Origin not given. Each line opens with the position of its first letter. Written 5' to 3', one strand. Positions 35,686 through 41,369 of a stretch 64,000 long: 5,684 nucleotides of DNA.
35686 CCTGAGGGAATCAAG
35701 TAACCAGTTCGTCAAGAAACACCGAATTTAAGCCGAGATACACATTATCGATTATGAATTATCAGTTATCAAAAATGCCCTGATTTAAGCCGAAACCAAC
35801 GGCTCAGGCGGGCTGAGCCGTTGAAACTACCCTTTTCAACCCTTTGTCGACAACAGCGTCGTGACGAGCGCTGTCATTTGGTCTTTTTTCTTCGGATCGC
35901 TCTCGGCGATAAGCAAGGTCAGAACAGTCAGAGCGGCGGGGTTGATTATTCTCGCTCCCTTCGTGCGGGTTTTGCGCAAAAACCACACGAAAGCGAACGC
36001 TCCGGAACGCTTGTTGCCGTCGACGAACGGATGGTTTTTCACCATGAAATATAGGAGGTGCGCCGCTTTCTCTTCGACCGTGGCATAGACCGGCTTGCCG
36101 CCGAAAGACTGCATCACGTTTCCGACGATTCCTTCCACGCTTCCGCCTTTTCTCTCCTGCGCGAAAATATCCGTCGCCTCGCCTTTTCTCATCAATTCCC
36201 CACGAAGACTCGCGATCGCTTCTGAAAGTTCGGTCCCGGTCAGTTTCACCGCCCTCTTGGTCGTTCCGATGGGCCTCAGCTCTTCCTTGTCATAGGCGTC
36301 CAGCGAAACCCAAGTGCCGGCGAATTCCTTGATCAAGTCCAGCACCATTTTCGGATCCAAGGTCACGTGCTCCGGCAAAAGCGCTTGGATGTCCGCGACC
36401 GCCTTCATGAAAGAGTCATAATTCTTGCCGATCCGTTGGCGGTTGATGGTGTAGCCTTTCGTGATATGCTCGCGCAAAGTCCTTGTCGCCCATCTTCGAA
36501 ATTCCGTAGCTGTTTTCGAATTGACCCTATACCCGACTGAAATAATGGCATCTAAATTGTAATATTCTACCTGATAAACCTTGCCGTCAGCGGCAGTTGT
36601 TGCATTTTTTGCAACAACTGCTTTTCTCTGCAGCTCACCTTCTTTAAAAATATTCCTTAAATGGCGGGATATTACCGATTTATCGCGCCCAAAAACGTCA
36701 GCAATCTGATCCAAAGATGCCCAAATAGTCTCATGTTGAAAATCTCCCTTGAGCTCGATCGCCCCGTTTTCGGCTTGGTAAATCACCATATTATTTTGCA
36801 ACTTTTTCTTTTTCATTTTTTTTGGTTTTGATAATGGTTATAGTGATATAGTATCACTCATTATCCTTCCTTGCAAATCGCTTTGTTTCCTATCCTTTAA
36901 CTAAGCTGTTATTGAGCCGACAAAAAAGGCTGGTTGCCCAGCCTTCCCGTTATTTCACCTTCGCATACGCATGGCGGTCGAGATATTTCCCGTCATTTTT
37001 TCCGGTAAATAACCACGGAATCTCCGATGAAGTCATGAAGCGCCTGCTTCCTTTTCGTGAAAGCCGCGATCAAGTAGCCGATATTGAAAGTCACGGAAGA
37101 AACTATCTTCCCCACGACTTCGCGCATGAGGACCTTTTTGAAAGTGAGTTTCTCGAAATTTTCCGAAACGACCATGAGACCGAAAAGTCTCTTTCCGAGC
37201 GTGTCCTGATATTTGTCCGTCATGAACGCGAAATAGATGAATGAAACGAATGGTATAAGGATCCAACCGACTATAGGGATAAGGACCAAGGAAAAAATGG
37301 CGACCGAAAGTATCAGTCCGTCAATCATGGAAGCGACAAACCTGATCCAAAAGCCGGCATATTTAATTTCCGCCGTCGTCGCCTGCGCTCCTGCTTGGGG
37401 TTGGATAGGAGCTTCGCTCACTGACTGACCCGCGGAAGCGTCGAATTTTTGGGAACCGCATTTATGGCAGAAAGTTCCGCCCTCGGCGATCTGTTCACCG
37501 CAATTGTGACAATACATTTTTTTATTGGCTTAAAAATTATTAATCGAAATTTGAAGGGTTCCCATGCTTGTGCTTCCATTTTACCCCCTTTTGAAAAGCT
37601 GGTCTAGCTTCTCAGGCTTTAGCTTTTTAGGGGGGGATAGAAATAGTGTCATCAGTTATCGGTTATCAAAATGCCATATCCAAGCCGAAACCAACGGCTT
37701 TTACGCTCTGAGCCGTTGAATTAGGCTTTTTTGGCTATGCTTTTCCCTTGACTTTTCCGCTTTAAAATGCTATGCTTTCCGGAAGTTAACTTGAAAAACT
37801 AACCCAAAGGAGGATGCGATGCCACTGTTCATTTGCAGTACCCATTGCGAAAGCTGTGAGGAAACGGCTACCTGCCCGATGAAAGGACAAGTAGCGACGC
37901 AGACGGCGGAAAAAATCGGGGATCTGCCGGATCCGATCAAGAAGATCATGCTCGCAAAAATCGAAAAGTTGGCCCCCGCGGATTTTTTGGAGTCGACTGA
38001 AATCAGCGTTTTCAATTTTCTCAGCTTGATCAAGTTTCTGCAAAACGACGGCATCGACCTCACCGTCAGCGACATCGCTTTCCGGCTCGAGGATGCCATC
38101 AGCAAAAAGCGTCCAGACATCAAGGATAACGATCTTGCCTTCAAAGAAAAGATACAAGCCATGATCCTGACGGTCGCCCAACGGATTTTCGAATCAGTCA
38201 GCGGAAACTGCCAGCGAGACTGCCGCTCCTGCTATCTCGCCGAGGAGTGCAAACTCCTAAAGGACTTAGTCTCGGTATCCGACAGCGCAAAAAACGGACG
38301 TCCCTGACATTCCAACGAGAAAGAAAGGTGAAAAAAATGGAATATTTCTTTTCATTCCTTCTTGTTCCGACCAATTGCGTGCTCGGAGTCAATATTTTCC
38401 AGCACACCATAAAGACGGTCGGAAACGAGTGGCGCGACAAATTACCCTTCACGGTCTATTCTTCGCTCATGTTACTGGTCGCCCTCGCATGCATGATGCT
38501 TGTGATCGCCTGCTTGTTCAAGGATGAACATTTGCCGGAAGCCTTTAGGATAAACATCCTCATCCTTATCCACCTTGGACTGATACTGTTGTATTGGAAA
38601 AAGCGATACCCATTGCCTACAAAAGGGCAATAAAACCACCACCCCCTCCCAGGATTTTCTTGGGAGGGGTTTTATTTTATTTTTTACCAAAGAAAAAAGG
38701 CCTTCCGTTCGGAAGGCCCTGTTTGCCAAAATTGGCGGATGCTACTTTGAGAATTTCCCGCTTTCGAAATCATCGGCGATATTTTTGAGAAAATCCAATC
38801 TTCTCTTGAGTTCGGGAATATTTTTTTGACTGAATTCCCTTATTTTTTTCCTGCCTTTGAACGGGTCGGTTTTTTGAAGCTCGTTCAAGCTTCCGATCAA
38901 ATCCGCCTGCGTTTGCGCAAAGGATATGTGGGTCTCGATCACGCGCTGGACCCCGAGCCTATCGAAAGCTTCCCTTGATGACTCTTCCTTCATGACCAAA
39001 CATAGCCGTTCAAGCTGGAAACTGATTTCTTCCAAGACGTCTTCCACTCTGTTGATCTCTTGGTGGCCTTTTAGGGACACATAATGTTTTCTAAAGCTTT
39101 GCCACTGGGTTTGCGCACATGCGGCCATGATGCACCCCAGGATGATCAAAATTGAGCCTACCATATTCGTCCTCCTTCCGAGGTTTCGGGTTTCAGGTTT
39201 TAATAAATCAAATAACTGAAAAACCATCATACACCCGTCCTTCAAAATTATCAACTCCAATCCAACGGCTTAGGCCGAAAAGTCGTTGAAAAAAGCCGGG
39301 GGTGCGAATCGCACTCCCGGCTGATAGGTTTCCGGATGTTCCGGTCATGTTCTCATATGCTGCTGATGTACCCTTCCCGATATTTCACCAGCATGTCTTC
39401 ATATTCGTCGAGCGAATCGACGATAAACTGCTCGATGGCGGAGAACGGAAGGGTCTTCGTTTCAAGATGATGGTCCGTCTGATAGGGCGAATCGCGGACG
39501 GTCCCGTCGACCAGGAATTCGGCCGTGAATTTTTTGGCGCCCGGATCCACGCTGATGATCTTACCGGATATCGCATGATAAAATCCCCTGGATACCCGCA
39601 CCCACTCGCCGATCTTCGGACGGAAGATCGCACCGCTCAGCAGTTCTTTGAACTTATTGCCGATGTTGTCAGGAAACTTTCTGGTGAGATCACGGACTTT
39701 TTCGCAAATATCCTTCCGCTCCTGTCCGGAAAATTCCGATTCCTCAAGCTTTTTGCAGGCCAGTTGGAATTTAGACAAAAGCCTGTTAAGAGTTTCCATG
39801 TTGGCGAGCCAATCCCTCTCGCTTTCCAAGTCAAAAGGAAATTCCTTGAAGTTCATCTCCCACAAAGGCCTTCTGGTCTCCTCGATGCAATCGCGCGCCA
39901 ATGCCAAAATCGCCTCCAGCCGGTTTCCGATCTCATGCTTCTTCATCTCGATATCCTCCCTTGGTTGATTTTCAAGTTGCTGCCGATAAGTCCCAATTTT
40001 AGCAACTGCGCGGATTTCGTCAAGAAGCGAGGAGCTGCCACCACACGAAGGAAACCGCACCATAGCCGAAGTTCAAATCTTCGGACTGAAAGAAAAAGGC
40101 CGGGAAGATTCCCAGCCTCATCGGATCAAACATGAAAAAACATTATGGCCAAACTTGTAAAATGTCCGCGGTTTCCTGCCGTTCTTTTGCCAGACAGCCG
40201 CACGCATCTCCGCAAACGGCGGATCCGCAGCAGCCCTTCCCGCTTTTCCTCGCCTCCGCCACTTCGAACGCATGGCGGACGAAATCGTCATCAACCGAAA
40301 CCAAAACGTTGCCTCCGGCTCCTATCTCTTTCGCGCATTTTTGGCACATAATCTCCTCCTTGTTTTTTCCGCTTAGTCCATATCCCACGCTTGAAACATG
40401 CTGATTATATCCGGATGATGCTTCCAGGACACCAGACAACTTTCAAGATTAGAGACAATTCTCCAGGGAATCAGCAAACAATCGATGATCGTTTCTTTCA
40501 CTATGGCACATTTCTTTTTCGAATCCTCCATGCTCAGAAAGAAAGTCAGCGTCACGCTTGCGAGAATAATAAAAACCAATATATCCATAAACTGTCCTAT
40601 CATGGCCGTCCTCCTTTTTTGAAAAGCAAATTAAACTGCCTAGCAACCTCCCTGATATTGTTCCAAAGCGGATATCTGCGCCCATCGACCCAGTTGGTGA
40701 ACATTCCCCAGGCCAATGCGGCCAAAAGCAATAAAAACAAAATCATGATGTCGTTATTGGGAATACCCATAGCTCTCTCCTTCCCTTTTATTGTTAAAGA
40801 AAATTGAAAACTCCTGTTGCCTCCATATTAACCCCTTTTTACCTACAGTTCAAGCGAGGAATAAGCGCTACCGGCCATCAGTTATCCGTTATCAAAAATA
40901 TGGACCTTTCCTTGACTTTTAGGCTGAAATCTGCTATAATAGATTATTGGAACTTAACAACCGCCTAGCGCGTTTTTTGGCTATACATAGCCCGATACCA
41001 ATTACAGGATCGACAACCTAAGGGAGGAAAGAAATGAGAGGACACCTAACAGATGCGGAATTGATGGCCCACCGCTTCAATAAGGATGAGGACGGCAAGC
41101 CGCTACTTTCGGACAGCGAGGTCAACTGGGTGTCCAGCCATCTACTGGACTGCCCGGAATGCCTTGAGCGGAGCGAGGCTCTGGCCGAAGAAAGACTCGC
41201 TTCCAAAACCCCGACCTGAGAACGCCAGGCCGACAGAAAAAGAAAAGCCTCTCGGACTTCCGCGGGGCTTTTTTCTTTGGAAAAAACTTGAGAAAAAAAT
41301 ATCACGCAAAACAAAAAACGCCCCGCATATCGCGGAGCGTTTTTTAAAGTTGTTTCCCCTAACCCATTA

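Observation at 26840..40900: Composite interspersed repeat family: C-rich/agcttttt box, GTTATC-module arrays and a conserved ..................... hairpin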

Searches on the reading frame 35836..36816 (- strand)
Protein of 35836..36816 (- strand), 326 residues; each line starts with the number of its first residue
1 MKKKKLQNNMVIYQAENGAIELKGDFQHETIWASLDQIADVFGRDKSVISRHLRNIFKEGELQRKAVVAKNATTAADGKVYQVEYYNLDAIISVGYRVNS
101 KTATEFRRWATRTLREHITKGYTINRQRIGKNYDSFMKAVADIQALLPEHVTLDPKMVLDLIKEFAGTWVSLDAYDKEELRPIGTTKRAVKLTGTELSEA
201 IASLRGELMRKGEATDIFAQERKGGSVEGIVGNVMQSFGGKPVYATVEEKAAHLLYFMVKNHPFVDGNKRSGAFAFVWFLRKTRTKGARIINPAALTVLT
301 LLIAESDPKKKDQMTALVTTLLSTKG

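Call 11: search_protein_families(library=pfam, proteins=[window:35836-36816:-], max_evalue=0.01)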
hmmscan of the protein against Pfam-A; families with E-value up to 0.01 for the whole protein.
window:35836-36816:- (326 aa): 3 families
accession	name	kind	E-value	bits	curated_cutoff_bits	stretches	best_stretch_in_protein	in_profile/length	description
PF13310.11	Virulence_RhuM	-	2.3e-22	80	33.7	1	66-133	1-74/252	Virulence protein RhuM family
PF02661.23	Fic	-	2.2e-11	44.9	24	1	244-280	52-93/93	Fic/DOC family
PF13936.12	HTH_38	-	0.0014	18.8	27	1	34-54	22-42/44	Helix-turn-helix domain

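Call 12: search_protein_families(library=phrogs, proteins=[window:35836-36816:-], max_evalue=0.001)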
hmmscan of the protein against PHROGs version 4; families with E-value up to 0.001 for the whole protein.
window:35836-36816:- (326 aa): 2 families
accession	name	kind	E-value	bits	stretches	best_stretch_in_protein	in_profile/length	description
phrog_577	-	moron, auxiliary metabolic gene and host takeover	8.1e-14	52.6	1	223-308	29-111/128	Doc-like toxin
phrog_391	-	DNA, RNA and nucleotide metabolism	0.0004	21.1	1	27-90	32-95/298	replication initiation O-like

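Call 99: search_solved_structures(query=window:35839-36816:-, max_evalue=0.01)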
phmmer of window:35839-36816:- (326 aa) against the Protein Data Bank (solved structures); distinct sequences matched with E-value up to 0.01: 0.

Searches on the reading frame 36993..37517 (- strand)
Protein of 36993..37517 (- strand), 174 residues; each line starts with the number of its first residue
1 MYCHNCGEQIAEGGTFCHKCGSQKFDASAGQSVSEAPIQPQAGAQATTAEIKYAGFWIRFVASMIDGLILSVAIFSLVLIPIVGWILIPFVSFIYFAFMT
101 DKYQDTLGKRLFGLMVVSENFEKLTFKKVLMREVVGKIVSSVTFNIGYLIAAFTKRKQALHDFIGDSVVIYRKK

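Call 11: search_protein_families(library=pfam, proteins=[window:36993-37517:-], max_evalue=0.01)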
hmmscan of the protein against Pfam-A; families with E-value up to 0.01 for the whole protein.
window:36993-37517:- (174 aa): 4 families
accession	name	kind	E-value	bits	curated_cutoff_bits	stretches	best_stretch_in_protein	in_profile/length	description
PF06271.18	RDD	-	1.7e-22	80.6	24.1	1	53-165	1-136/137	RDD family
PF13240.11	Zn_Ribbon_1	-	2.1e-05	24.6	25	1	2-22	1-21/23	zinc-ribbon domain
PF12773.13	DZR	-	0.0056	17.2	27.3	1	3-23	1-21/45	Double zinc ribbon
PF24463.1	DUF7577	-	0.0058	16.7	28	1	2-23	4-25/27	Domain of unknown function (DUF7577)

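Call 12: search_protein_families(library=phrogs, proteins=[window:36993-37517:-], max_evalue=0.001)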
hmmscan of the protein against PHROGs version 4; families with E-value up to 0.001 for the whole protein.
window:36993-37517:- (174 aa): 1 family
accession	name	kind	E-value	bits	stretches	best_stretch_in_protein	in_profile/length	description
phrog_2546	-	unknown function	6.8e-05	24.2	1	1-27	1-27/180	-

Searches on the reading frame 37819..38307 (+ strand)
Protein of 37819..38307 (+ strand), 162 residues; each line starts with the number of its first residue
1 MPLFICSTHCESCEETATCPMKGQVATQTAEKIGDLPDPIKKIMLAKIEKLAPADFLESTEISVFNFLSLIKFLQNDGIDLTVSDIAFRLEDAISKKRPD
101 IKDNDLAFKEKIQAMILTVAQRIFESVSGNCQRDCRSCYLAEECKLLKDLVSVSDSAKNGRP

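Call 42: search_protein_families(library=pfam, proteins=[window:37819-38307:+], max_evalue=1)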
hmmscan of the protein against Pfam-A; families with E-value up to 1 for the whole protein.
window:37819-38307:+ (162 aa): 0 families

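Call 95: search_solved_structures(query=window:37819-38304:+, max_evalue=1)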
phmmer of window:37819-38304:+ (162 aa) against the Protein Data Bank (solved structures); distinct sequences matched with E-value up to 1: 3.
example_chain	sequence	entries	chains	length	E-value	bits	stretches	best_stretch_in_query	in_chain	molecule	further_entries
5dok_A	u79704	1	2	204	0.45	13.9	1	99-154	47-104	Telomerase associated protein p45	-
5dfn_A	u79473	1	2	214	0.47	13.8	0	99-154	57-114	Telomerase associated protein p45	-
1eq1_A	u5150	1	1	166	0.6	13.5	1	92-133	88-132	APOLIPOPHORIN-III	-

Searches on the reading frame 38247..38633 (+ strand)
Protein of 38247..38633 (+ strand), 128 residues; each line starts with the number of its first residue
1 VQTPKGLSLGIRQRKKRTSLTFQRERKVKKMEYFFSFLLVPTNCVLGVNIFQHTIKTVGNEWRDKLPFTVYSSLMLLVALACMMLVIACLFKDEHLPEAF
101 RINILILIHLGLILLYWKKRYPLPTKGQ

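Call 42: search_protein_families(library=pfam, proteins=[window:38247-38633:+], max_evalue=1)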
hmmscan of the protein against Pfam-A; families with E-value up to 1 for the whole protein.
window:38247-38633:+ (128 aa): 2 families
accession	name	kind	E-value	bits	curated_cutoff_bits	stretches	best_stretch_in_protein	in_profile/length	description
PF04138.20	GtrA_DPMS_TM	-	0.06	14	26.1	1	56-116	57-109/117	GtrA/DPMS, transmembrane domain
PF00860.26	Xan_ur_permease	-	0.061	12.5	27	1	32-114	117-197/389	Permease family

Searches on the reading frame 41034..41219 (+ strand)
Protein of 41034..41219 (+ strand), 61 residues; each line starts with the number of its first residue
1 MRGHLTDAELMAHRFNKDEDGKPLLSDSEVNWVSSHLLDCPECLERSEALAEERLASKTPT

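Call 42: search_protein_families(library=pfam, proteins=[window:41034-41219:+], max_evalue=1)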
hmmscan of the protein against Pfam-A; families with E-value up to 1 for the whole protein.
window:41034-41219:+ (61 aa): 0 families

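Call 51: find_encoding_contigs(protein=window:41034-41219:+, flank=10000, max_places=10)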
Protein window:41034-41219:+ (61 aa): 15 contigs read that carry it; 9 places shown.
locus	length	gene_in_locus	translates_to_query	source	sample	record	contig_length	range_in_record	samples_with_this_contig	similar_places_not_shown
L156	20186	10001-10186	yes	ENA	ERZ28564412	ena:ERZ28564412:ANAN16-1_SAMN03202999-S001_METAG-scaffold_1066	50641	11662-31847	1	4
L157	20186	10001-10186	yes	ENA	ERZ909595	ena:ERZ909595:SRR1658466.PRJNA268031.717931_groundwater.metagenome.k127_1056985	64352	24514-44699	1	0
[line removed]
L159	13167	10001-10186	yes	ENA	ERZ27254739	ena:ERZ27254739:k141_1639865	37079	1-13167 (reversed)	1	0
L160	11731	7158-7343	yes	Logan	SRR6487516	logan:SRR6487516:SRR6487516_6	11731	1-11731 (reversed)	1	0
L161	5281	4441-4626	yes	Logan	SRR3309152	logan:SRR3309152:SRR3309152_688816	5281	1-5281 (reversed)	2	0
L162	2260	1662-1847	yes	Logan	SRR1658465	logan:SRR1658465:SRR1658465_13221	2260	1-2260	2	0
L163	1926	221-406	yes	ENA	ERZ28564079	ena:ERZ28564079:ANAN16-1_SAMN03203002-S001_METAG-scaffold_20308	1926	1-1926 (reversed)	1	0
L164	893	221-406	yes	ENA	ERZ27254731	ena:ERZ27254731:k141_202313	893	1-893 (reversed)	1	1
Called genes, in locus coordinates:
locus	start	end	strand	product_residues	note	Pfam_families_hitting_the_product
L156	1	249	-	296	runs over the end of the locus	PF02661:Fic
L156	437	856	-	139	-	-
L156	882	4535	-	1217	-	PF05048:NosD, PF13229:Beta_helix, PF02450:LCAT, PF02089:Palm_thioest (faint)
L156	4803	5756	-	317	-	PF13310:Virulence_RhuM, PF02661:Fic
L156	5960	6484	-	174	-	PF06271:RDD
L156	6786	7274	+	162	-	-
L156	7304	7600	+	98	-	-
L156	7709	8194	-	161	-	-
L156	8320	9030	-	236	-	-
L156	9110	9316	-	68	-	-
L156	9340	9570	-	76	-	-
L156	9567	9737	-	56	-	-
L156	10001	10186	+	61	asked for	-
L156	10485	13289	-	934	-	PF04997:RNA_pol_Rpb1_1, PF00623:RNA_pol_Rpb1_2, PF04983:RNA_pol_Rpb1_3, PF05000:RNA_pol_Rpb1_4 (weak), PF04998:RNA_pol_Rpb1_5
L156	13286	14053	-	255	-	PF04997:RNA_pol_Rpb1_1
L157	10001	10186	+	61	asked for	-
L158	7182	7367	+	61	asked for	-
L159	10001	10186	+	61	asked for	-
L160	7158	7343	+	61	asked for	-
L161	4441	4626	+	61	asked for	-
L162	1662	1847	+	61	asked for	-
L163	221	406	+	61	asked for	-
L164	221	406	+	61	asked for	-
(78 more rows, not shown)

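Call 97: search_solved_structures(query=window:41034-41216:+, max_evalue=1)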
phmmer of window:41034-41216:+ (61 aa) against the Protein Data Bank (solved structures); distinct sequences matched with E-value up to 1: 0.
